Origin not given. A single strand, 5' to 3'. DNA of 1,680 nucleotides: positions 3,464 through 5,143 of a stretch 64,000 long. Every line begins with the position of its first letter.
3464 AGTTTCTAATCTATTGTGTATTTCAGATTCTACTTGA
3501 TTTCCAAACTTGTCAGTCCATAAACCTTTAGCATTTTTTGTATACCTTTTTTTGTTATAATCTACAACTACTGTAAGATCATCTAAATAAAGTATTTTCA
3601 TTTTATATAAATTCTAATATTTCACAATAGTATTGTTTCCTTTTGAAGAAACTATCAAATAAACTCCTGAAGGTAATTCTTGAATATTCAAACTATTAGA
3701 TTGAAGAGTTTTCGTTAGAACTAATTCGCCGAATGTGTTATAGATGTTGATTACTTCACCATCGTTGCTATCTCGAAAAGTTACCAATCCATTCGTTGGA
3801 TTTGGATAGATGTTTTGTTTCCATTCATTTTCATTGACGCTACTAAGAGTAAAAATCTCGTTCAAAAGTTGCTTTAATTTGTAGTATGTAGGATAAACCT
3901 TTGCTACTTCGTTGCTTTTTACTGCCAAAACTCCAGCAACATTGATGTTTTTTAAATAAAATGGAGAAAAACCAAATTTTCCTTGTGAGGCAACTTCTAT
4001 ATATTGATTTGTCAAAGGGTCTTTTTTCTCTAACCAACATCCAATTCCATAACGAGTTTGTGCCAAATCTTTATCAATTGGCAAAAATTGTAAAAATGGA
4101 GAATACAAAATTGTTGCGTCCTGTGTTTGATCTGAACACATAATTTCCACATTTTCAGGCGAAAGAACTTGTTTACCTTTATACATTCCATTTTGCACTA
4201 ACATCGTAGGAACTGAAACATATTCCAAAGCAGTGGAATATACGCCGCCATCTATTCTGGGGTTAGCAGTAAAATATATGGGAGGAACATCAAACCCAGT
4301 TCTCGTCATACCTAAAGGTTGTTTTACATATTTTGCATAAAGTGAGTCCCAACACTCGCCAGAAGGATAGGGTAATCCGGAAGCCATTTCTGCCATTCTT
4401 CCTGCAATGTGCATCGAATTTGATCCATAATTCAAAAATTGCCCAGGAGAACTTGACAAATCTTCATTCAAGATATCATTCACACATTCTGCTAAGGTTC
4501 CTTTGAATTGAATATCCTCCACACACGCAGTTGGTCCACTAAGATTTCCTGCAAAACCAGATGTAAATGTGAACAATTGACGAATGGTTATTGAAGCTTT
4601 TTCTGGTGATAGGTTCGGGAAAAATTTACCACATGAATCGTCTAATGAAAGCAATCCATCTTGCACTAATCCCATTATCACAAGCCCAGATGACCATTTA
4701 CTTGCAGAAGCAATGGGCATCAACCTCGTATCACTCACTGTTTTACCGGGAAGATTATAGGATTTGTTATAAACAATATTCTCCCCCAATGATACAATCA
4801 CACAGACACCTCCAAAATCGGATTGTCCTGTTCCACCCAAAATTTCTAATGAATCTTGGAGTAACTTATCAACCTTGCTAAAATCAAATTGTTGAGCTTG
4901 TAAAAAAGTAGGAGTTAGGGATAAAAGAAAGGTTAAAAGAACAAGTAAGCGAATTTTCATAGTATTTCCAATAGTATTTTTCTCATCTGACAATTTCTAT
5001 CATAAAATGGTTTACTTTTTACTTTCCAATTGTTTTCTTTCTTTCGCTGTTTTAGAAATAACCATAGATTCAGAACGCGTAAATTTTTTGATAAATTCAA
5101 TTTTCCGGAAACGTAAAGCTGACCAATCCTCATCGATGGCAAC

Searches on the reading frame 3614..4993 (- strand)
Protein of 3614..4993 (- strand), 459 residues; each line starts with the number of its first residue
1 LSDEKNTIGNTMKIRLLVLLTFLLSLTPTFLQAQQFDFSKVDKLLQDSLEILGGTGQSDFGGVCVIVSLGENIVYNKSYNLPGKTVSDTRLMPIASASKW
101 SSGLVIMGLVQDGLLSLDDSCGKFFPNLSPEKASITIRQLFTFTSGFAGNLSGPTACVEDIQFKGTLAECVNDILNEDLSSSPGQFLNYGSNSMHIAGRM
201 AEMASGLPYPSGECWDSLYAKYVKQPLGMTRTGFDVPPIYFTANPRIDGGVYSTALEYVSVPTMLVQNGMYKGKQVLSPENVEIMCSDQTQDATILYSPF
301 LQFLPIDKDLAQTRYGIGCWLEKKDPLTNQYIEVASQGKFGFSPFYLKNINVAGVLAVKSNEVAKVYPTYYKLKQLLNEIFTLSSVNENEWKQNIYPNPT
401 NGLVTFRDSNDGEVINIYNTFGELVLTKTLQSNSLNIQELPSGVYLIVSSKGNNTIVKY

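Call 12: search_protein_families(library=pfam, proteins=[window:3614-4993:-], max_evalue=0.001)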
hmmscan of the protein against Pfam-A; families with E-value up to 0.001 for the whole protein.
window:3614-4993:- (459 aa): 2 families
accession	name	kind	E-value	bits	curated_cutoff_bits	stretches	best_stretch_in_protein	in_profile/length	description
PF00144.29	Beta-lactamase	-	5.7e-22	78.8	27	1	57-241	11-190/329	Beta-lactamase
PF18962.6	Por_Secre_tail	-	5e-11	43.2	27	1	395-458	1-71/75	Secretion system C-terminal sorting domain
